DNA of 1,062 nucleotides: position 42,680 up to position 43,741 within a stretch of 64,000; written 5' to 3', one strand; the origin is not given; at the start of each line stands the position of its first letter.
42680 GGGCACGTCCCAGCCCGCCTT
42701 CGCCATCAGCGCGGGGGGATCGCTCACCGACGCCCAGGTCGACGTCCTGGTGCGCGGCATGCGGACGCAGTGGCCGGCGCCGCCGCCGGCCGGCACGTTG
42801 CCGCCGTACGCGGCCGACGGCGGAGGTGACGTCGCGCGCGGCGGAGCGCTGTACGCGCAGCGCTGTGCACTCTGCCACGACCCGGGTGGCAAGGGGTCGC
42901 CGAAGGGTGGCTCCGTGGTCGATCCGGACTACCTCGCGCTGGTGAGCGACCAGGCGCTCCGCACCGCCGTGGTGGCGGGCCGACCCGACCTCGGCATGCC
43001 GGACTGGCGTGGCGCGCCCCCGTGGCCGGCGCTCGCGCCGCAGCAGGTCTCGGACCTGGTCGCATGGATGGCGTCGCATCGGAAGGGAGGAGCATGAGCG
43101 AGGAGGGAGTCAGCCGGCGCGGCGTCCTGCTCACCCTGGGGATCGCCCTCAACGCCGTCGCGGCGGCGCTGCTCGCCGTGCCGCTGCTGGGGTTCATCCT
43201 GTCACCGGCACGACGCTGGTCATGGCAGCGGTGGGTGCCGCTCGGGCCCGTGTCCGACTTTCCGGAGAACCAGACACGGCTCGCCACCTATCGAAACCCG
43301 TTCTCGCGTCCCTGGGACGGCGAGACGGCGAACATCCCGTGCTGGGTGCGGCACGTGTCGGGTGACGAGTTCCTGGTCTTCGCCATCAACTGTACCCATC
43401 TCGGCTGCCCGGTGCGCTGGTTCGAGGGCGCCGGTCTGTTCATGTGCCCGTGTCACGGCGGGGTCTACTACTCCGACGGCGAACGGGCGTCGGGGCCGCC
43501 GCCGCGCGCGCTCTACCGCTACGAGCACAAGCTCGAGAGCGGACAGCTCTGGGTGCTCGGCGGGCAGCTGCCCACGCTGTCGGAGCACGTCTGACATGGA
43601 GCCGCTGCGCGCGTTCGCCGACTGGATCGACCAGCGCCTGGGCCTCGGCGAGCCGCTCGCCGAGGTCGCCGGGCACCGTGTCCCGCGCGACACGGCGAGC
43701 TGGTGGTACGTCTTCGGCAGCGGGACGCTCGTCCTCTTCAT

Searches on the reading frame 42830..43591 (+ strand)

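Call 73: search_protein_families(library=pfam, proteins=[window:42830-43591:+], max_evalue=0.001)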
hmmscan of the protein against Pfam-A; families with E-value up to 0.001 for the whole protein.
window:42830-43591:+ (254 aa): 1 family
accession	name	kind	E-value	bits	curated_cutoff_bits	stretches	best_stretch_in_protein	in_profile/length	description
PF00355.32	Rieske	-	2.5e-07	30.9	20.3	1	135-231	2-87/88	Rieske [2Fe-2S] domain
